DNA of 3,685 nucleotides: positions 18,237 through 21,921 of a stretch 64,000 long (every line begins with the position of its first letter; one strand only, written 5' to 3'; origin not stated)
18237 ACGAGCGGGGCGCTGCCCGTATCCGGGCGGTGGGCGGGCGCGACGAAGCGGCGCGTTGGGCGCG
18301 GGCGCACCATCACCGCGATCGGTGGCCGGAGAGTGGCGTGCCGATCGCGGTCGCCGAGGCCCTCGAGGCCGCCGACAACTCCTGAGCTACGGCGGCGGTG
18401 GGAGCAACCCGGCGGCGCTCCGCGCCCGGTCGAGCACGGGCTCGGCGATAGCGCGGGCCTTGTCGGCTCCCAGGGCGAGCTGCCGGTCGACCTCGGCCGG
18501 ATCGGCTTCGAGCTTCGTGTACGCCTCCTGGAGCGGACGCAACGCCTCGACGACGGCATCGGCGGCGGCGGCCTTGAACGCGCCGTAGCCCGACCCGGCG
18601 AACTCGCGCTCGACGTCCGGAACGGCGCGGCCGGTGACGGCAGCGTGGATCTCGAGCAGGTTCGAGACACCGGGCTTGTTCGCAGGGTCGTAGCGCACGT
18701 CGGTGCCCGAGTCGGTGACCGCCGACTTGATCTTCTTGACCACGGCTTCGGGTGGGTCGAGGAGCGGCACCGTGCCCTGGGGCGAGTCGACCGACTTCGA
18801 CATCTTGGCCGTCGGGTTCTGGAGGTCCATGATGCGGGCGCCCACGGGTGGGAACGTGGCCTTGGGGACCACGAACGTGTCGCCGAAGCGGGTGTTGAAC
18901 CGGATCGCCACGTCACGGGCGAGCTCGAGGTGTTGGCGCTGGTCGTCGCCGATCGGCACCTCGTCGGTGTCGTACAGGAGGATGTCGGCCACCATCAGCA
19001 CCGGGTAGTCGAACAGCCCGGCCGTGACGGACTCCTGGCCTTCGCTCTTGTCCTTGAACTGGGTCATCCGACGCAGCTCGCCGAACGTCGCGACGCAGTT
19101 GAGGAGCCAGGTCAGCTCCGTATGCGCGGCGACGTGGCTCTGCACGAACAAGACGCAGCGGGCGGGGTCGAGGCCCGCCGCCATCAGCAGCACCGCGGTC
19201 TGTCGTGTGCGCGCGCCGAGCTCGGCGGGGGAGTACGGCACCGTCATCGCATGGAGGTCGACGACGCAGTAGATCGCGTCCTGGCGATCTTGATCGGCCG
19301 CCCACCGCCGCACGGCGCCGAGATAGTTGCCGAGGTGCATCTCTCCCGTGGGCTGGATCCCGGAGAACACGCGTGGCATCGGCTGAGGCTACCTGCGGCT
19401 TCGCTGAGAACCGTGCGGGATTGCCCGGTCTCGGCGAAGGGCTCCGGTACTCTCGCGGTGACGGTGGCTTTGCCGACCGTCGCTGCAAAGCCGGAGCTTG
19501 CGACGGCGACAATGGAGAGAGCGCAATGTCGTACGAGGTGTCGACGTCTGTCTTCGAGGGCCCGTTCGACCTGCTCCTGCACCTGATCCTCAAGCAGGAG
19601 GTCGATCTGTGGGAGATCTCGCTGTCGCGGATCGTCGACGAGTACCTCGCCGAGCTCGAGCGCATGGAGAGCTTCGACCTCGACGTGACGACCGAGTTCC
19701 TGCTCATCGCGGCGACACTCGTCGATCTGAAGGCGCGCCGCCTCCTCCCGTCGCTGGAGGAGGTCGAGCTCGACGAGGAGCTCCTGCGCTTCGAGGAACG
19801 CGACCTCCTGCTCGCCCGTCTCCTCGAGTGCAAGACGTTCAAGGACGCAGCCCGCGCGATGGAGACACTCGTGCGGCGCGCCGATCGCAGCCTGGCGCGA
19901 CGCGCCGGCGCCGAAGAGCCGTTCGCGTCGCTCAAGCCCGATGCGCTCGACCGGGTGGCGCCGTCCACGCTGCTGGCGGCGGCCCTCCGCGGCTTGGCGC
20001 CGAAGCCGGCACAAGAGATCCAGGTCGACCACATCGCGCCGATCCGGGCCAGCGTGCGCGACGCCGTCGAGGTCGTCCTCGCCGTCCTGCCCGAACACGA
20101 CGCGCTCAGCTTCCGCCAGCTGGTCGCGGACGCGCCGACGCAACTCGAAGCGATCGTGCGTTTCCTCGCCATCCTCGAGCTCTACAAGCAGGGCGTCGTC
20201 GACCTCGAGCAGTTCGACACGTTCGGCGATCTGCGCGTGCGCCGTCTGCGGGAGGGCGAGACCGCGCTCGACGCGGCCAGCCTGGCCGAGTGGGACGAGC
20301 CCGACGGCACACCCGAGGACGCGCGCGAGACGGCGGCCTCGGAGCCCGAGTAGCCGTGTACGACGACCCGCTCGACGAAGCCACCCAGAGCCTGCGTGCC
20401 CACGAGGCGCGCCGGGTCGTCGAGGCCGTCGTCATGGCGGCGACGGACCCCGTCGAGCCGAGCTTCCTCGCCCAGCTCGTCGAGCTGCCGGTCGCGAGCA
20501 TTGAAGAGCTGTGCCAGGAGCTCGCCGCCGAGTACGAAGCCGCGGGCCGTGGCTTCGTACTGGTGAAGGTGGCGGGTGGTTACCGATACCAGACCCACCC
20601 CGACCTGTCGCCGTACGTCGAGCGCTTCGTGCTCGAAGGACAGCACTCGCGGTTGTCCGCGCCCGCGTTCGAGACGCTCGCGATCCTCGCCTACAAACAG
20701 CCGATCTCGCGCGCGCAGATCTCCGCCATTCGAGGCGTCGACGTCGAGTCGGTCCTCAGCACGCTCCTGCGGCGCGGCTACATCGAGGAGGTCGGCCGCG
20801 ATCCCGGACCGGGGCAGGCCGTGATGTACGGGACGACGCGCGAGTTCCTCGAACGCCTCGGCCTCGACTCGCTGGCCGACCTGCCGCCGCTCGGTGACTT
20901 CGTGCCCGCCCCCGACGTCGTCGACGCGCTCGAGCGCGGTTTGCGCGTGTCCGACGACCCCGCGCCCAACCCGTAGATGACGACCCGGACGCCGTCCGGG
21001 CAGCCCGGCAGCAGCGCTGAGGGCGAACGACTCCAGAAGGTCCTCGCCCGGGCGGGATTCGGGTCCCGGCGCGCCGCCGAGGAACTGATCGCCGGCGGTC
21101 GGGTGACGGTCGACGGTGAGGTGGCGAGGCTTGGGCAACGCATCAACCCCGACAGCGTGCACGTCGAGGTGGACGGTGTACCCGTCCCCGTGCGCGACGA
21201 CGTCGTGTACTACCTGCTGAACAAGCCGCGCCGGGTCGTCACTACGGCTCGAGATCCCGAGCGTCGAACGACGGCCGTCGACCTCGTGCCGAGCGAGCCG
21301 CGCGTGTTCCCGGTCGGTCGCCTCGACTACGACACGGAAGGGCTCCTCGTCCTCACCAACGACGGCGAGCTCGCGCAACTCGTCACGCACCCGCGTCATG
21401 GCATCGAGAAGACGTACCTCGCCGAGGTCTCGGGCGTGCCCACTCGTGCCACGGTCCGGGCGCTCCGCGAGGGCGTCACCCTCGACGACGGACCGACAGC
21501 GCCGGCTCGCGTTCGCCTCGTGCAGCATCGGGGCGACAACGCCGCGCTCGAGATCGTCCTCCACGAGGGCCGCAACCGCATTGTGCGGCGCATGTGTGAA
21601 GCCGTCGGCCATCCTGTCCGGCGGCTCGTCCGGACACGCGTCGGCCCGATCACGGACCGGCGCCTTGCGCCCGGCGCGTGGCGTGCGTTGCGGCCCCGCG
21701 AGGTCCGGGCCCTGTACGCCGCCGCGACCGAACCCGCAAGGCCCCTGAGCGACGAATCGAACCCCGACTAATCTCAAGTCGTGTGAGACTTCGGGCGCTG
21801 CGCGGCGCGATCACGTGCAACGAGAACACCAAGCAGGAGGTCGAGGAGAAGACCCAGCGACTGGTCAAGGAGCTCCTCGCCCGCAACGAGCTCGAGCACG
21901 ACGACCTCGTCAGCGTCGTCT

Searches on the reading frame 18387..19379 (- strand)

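Call 10: search_protein_families(library=pfam, proteins=[window:18387-19379:-])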
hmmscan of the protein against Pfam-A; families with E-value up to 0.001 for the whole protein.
window:18387-19379:- (330 aa): 1 family
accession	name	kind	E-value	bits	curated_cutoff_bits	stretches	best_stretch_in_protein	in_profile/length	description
PF00579.31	tRNA-synt_1b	-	2.5e-72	244.1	21.1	1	3-280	7-291/292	tRNA synthetases class I (W and Y)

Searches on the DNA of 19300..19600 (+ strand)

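Call 5: search_rna_families(source=window, start=19300, end=19600, threshold=evalue, max_evalue=10, show_alignments=3)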
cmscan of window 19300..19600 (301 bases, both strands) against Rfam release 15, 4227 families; matches with E-value up to 10: 7.
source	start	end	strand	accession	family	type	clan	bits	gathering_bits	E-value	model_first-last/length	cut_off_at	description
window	19393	19468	+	RF03453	mir-1276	Gene; miRNA;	-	26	100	0.0026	1-82/82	no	mir-1276 microRNA precursor family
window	19397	19537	+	RF01528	CC3513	Gene; sRNA;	-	21.3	40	0.065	1-176/176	no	caulobacter sRNA CC3513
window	19439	19499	+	RF04131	mir-2032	Gene; miRNA;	-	19.6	100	0.24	1-77/77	no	mir-2032 microRNA precursor family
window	19436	19502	+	RF03643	mir-2056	Gene; miRNA;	-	16.9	100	1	1-74/74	no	mir-2056 microRNA precursor family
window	19440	19497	+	RF03240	MIR5534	Gene; miRNA;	-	15.5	79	2.8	1-102/102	no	MIR5534 microRNA precursor family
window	19331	19421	-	RF02137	HOXA11-AS1_1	Gene; lncRNA;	-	13.9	50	2.9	1-96/96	no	HOXA11 antisense RNA 1 conserved region 1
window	19300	19331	+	RF03606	mir-2071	Gene; miRNA;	-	12.6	100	8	43-74/74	5'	mir-2071 microRNA precursor family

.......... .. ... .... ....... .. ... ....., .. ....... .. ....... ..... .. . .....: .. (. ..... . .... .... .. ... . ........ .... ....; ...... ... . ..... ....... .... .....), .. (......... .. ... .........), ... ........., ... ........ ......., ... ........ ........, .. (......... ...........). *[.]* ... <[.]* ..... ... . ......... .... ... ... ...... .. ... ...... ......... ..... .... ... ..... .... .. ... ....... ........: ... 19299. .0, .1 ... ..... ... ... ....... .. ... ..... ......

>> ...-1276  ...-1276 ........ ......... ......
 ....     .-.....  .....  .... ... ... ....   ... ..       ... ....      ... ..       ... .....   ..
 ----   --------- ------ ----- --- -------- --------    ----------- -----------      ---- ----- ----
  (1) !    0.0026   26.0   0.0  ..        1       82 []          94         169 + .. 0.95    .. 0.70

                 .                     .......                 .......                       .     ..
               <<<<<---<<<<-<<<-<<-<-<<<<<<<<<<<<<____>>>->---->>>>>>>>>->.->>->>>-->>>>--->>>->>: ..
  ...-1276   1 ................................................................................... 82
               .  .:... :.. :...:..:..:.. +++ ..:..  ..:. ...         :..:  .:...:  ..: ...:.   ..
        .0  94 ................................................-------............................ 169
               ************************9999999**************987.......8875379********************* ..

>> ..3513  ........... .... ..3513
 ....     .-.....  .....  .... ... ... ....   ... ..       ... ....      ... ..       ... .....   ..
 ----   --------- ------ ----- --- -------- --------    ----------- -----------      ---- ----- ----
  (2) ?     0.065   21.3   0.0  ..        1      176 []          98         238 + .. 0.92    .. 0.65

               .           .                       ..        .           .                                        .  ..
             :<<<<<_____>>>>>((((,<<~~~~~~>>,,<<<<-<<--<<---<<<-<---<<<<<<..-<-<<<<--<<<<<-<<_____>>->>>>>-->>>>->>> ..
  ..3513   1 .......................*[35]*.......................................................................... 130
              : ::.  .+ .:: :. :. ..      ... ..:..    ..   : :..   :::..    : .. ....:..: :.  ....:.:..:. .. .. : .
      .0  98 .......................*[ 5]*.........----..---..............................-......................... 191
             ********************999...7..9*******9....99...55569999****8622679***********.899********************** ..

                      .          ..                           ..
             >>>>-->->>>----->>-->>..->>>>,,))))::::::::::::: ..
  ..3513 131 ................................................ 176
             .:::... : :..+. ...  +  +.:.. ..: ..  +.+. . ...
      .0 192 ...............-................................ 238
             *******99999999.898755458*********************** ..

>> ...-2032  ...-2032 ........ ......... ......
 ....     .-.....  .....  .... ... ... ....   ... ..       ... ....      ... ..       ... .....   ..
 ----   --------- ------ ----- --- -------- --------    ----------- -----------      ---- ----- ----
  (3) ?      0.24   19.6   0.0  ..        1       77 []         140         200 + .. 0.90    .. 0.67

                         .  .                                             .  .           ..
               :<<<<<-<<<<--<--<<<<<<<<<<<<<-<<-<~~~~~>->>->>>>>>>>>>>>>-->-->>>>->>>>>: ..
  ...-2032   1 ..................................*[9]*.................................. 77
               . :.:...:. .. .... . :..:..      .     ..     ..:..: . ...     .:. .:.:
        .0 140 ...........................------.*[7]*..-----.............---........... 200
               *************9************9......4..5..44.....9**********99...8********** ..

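Call 56: build_rna_model(alignment_id=A2, structure=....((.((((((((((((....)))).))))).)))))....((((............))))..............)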
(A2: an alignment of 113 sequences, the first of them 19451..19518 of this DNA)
Model R1 built from alignment A2 (113 sequences, 77 columns); structure: as given.
model positions 68; base pairs 18; branch points 1; effective number of sequences 3.02; information 0.826 bits per position. Calibrated on 0.2 Mb of random sequence (short: E-values are rough).
structure used (alignment columns):
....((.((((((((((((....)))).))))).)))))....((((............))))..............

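Call 57: search_with_rna_model(model_id=R1, source=window, filters=off, max_evalue=10, show_alignments=2)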
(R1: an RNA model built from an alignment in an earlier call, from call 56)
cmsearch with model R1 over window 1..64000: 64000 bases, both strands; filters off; matches with E-value up to 10: 139.
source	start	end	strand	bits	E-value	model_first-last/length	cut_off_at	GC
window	19451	19518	+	84.6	9.9e-16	1-68/68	no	0.65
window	25916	25984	-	77.1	3.4e-14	1-68/68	no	0.71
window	4136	4204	-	14.8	0.2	1-68/68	no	0.81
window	7578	7652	+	14.4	0.24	1-68/68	no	0.69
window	587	653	-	14.4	0.24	1-68/68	no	0.76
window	59116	59197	-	13.6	0.35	1-68/68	no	0.72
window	38890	38957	-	13.4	0.38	1-68/68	no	0.74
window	15895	15956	-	12.7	0.55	1-68/68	no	0.73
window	25085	25130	-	12.2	0.69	1-68/68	no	0.78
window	7666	7739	-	12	0.74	1-68/68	no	0.69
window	37952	38005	-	11.7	0.86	1-68/68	no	0.76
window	23891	23965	-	11.6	0.91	1-68/68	no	0.75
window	50172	50228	+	11.6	0.91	1-68/68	no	0.72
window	49268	49331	-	11.5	0.93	1-68/68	no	0.75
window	37437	37489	+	11.5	0.96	1-68/68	no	0.81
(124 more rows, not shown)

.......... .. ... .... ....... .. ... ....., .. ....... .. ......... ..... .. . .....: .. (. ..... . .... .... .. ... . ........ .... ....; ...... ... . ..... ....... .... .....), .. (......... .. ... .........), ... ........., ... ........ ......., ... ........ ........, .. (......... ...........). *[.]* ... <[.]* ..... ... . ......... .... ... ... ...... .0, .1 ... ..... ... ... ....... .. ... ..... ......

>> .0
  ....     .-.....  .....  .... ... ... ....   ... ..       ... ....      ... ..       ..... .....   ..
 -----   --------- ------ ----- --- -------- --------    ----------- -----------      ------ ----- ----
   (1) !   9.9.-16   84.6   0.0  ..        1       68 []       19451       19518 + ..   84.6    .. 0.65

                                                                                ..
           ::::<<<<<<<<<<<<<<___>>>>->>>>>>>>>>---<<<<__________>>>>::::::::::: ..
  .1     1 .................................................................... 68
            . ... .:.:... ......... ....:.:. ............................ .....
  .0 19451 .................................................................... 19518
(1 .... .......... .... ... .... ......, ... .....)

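Call 68: search_dna_similar(query=window:19448-19528:+, collection=plasmids, mode=distant, max_evalue=0.001, max_rows=10)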
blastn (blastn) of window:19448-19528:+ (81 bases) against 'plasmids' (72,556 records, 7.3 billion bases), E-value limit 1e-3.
No match.

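Call 69: search_dna_similar(query=window:19448-19528:+, collection=phages, mode=distant, max_evalue=0.001, max_rows=10)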
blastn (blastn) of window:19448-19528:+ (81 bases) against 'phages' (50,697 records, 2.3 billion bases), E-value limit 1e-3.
No match.

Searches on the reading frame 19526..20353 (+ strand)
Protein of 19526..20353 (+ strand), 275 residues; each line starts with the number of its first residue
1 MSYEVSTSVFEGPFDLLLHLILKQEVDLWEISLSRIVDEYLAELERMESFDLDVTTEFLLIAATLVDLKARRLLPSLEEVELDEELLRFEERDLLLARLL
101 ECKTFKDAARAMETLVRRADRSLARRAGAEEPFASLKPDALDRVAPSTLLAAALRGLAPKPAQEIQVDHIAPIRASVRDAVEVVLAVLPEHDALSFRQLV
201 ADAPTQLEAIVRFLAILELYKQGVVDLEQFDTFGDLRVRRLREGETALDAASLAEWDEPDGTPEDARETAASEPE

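Call 10: search_protein_families(library=pfam, proteins=[window:19526-20353:+])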
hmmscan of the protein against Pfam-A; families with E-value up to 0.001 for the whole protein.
window:19526-20353:+ (275 aa): 1 family
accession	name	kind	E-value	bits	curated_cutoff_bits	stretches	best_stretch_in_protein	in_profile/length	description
PF02616.19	SMC_ScpA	-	1.3e-38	133.7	24.6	1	20-239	1-230/232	Segregation and condensation protein ScpA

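Call 12: find_homologous_proteins(query=window:19526-20353:+, max_evalue=1e-30)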
Query window:19526-20353:+ (275 aa): 7950 proteins with E <= 1e-30 among 8000 candidates; the best 120 are listed.
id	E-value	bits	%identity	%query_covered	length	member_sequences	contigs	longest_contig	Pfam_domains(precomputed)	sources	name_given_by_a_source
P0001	4.8e-157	539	97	100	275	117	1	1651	PF02616.20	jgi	jgi:segregation and condensation protein A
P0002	3.5e-152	523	93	100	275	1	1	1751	PF02616.20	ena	-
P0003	1.3e-151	521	93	100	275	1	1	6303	PF02616.20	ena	-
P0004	4.8e-151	519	92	100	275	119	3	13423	PF02616.20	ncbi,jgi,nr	ncbi:MAG TPA: ScpA family protein [Acidimicrobiia bacterium]|jgi:segregation and condensation protei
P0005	1.5e-150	518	92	100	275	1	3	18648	PF02616.20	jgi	jgi:segregation and condensation protein A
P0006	4.5e-150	516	92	100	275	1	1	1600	PF02616.20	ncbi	-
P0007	5.0e-150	516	92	100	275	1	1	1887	PF02616.20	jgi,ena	-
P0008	1.1e-149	515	92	100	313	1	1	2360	PF02616.20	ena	-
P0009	3.2e-149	514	92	100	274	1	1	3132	PF02616.20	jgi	jgi:segregation and condensation protein A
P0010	8.5e-149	512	91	100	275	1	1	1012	PF02616.20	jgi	-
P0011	9.4e-149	512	90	100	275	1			PF02616.20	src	-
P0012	1.2e-147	508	91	100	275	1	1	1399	PF02616.20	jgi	jgi:segregation and condensation protein A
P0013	1.5e-147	508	91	100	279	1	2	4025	PF02616.20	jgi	jgi:segregation and condensation protein A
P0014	1.8e-147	508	90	100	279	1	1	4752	PF02616.20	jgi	jgi:segregation and condensation protein A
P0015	5.9e-147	506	90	100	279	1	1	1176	PF02616.20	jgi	jgi:segregation and condensation protein A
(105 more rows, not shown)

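Call 13: find_related_loci(query=window:19526-20353:+, collection=metagenome_contigs, flank=10000)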
Query window:19526-20353:+ (275 aa) in metagenome_contigs; peptide patterns used: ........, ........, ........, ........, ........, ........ (x = any residue, [..] = any of these).
600 stretches matched a pattern (row limit reached: there are more); 312 encode a relative of the query (tblastn E <= 1e-3); the best 80 are kept; 80 distinct loci.
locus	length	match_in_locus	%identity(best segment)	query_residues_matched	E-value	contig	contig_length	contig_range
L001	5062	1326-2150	96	1-275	2e-171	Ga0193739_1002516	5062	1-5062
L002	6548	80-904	93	1-275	1e-147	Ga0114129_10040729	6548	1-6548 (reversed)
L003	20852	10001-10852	81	1-275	5e-140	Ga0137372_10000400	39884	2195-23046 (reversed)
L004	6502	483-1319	89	1-275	3e-138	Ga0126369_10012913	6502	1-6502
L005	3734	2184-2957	82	1-258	5e-137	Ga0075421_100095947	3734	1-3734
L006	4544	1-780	87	20-275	5e-123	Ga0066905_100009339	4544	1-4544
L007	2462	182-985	74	1-267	8e-120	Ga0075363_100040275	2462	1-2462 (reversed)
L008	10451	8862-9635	69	1-258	2e-112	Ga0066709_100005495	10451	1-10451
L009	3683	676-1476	70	1-268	4e-114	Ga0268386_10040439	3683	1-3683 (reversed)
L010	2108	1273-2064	72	1-266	9e-115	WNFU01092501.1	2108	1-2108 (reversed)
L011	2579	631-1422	68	1-263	4e-112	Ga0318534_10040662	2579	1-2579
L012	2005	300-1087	94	1-275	4e-113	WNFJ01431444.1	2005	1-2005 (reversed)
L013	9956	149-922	69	1-258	7e-106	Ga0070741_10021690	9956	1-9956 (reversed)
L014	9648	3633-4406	69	1-258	7e-106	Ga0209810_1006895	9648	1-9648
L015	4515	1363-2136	69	1-258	5e-106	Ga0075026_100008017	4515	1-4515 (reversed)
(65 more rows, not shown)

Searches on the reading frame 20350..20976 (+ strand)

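Call 10: search_protein_families(library=pfam, proteins=[window:20350-20976:+])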
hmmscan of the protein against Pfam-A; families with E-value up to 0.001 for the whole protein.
window:20350-20976:+ (208 aa): 1 family
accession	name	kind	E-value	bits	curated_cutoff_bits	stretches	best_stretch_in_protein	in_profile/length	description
PF04079.22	SMC_ScpB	-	7.9e-51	172.2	27.4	1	23-181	2-160/160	Segregation and condensation complex subunit ScpB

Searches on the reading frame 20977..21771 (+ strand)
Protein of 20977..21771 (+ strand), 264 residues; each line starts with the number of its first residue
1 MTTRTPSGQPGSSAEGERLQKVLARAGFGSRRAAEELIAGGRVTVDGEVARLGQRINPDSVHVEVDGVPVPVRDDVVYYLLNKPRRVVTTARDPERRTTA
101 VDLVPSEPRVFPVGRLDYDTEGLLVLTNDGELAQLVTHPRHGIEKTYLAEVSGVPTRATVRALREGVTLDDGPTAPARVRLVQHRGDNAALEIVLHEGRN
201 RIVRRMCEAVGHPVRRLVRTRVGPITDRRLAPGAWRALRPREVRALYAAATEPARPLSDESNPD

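Call 10: search_protein_families(library=pfam, proteins=[window:20977-21771:+])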
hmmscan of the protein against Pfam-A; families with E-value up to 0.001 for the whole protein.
window:20977-21771:+ (264 aa): 2 families
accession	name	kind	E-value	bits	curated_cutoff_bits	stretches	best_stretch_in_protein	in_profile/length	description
PF00849.27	PseudoU_synth_2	-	1.4e-23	84.3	26.8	1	78-209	2-152/152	RNA pseudouridylate synthase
PF01479.30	S4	-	2.5e-13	50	22.8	1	17-59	1-45/48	S4 domain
